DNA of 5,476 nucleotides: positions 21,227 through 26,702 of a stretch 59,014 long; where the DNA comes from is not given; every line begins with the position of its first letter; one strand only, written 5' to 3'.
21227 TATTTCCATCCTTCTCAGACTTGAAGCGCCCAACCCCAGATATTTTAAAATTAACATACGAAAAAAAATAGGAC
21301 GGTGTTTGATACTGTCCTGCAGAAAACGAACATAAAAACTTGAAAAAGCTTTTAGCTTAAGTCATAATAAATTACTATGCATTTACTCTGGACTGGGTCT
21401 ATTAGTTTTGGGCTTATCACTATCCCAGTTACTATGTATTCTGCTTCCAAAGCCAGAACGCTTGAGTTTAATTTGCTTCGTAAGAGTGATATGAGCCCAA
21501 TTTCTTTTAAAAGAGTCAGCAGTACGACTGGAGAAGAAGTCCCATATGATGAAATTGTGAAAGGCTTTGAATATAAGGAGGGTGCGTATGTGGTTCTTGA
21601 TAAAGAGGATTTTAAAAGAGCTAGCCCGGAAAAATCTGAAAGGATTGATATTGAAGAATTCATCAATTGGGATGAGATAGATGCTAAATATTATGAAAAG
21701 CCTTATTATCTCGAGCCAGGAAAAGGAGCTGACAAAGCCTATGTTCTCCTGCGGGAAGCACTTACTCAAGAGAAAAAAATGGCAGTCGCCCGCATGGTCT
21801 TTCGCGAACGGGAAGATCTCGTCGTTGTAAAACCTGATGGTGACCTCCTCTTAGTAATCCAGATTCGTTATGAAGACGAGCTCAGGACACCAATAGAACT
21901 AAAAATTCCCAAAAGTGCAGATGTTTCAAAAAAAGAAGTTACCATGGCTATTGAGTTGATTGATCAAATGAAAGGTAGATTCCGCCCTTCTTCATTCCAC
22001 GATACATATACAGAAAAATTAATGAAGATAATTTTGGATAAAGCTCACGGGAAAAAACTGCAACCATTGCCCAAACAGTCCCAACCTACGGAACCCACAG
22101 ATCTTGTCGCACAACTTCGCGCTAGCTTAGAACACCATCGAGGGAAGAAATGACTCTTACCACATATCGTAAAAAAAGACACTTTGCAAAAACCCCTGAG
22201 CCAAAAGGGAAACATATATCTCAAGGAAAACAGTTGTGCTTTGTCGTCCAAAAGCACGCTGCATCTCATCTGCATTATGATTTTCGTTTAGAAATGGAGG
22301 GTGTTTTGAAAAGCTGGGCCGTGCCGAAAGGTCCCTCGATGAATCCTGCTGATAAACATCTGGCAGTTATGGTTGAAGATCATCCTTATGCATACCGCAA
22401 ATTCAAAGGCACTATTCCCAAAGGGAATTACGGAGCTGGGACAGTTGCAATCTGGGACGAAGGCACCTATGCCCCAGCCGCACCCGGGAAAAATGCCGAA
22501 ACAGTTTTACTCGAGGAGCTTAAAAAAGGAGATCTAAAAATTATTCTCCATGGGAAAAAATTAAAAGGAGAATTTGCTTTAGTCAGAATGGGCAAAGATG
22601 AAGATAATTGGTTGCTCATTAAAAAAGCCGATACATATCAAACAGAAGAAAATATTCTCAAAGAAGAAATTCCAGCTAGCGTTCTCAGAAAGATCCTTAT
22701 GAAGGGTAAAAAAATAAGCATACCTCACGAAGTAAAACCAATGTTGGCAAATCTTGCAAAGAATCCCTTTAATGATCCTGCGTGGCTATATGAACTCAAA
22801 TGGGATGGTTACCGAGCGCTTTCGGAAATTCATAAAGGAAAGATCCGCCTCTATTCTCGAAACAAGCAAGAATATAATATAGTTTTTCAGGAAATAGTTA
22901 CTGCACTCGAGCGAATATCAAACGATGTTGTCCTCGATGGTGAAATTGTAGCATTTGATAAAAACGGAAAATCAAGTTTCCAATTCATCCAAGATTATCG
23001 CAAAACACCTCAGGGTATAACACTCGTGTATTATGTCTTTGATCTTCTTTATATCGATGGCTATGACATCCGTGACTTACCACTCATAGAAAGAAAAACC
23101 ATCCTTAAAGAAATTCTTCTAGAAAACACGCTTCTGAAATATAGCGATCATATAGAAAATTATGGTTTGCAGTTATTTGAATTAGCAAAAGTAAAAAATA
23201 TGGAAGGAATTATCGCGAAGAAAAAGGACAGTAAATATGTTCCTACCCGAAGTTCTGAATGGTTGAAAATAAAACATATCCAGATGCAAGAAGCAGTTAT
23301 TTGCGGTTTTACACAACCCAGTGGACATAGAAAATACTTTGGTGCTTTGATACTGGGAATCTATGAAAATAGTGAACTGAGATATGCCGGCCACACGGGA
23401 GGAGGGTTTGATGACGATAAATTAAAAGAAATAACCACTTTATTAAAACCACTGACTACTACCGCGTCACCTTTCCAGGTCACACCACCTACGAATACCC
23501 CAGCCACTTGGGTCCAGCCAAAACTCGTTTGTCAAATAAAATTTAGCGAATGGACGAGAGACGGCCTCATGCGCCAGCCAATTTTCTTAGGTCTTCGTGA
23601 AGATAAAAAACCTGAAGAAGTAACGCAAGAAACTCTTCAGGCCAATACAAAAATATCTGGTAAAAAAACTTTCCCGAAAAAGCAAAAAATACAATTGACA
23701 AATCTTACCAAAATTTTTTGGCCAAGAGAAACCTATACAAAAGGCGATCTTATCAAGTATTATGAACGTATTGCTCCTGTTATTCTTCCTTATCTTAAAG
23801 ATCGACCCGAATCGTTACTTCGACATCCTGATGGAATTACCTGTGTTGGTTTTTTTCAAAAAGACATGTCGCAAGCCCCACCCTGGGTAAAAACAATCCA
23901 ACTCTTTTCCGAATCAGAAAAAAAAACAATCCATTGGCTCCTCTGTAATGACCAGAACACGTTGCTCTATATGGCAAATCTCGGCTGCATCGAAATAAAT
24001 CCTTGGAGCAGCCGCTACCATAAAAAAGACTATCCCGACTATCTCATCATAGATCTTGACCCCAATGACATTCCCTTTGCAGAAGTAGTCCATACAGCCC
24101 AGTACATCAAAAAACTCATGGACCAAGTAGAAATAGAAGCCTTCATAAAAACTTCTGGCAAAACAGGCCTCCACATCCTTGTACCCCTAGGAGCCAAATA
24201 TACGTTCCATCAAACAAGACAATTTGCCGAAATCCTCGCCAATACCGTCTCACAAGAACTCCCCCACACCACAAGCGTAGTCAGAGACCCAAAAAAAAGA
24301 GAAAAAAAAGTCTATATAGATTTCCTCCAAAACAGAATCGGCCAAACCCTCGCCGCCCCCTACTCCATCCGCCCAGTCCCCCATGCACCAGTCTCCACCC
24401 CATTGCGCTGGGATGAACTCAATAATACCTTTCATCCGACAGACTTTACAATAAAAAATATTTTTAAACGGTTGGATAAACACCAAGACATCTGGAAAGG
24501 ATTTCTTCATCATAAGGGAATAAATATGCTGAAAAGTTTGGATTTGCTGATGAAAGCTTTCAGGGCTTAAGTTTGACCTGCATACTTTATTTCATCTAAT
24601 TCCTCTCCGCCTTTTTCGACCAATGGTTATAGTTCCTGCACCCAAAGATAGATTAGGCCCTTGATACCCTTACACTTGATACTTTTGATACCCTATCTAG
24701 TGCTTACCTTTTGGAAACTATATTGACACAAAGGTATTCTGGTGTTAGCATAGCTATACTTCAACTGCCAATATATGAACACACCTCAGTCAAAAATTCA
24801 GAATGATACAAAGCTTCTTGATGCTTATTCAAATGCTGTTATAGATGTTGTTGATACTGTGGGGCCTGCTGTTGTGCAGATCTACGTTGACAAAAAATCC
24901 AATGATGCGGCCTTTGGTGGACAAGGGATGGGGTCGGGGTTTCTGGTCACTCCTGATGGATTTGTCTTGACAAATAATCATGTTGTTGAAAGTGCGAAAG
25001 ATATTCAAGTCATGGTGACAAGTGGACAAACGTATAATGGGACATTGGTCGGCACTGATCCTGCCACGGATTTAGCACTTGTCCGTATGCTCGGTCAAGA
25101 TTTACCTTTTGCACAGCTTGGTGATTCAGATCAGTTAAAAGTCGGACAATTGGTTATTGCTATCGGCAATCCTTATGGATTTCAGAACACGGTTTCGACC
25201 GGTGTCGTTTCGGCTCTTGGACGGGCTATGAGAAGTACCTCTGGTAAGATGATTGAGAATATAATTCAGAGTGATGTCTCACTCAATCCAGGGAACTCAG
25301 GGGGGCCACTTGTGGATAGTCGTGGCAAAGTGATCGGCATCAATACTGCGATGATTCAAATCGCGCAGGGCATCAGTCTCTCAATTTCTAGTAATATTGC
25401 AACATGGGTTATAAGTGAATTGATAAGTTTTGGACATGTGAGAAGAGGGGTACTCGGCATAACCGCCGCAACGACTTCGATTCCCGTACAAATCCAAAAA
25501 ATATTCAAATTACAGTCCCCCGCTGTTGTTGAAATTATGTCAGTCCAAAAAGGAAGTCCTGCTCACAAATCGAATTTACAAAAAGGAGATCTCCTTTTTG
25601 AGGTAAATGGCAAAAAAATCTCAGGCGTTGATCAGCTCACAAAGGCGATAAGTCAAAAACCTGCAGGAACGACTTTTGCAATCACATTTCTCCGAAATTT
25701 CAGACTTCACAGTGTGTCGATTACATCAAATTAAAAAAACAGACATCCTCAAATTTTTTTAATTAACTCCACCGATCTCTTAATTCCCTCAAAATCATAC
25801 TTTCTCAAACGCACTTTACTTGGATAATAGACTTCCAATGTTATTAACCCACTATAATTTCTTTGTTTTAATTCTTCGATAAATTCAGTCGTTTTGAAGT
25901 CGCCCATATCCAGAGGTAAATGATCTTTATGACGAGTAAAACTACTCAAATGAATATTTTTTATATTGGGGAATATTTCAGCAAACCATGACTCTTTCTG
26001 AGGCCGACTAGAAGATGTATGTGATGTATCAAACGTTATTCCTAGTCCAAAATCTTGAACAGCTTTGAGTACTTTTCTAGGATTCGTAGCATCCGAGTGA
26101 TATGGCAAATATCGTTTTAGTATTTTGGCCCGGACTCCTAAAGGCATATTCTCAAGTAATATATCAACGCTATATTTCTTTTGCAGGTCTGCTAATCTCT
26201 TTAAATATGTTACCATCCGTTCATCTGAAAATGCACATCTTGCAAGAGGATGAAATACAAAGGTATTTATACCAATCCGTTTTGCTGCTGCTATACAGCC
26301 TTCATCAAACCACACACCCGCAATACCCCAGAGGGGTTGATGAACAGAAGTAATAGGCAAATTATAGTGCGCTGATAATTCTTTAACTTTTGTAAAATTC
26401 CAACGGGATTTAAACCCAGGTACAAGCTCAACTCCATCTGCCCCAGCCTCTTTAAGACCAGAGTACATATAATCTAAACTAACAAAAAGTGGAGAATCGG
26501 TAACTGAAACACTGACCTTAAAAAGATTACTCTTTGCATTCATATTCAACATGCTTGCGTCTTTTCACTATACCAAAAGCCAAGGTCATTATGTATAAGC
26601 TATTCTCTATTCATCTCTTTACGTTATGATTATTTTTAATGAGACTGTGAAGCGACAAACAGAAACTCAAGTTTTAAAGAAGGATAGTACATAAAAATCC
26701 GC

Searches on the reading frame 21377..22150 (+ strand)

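Call 71: search_protein_families(library=pfam, proteins=[window:21377-22150:+], max_evalue=0.0001)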
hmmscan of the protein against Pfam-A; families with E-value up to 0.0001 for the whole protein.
window:21377-22150:+ (258 aa): 1 family
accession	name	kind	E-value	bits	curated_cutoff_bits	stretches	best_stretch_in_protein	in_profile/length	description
PF02735.22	Ku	-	1.4e-45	156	25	1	10-190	1-190/190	Ku70/Ku80 beta-barrel domain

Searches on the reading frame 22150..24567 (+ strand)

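Call 71: search_protein_families(library=pfam, proteins=[window:22150-24567:+], max_evalue=0.0001)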
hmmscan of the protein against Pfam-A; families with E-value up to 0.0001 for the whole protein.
window:22150-24567:+ (806 aa): 6 families
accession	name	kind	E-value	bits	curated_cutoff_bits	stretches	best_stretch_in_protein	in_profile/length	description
PF21686.3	LigD_Prim-Pol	-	1.8e-87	293.6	27.4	1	530-782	1-254/254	LigD, primase-polymerase domain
PF13298.12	LigD_N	-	2.4e-43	147.1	31.1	1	34-146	1-107/107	DNA Ligase D 3'-phosphoesterase domain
PF01068.26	DNA_ligase_A_M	-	1.8e-32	113.1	26.2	1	197-375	1-204/204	ATP dependent DNA ligase domain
PF04679.21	DNA_ligase_A_C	-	1.9e-29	102.4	27.5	1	394-486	2-94/94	ATP dependent DNA ligase C terminal region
PF01896.25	DNA_primase_S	-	1.2e-06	29.5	26.8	1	649-754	27-163/163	DNA primase small subunit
PF01331.24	mRNA_cap_enzyme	-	3.1e-05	24.3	29.6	0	217-361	23-160/194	mRNA capping enzyme, catalytic domain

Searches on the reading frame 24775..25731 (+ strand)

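Call 68: search_protein_families(library=pfam, proteins=[window:24775-25731:+], max_evalue=0.001)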
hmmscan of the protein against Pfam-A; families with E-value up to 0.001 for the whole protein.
window:24775-25731:+ (319 aa): 6 families
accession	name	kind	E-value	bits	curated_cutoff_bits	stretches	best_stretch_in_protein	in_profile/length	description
PF13365.12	Trypsin_2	-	3.3e-37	128.9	27.6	1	53-189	1-144/144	Trypsin-like peptidase domain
PF00089.32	Trypsin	-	1.3e-18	68.1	20.6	1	50-205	24-212/220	Trypsin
PF13180.12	PDZ_2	-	6.9e-12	45.9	27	1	251-316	13-78/80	PDZ domain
PF17820.7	PDZ_6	-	3.4e-09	36.8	27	1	254-306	2-53/54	PDZ domain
PF00595.29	PDZ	-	2.6e-08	34.6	23.2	1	251-299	26-74/81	PDZ domain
PF10459.15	Peptidase_S46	-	2.8e-05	23.4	22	0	39-74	35-70/698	Peptidase S46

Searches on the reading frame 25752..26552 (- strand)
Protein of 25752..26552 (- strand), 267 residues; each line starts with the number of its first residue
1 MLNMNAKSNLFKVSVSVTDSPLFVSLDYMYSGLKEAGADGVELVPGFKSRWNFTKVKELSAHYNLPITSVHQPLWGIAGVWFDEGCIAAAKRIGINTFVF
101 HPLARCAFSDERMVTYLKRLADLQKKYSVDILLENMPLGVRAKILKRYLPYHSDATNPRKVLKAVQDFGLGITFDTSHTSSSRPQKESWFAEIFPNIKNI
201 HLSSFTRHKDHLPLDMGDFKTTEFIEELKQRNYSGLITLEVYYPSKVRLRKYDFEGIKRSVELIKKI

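Call 68: search_protein_families(library=pfam, proteins=[window:25752-26552:-], max_evalue=0.001)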
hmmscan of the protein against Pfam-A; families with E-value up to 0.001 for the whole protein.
window:25752-26552:- (267 aa): 1 family
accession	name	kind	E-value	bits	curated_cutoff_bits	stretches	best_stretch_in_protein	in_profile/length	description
PF01261.30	AP_endonuc_2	-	1.7e-21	77.5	31.1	1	33-266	4-248/249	Xylose isomerase-like TIM barrel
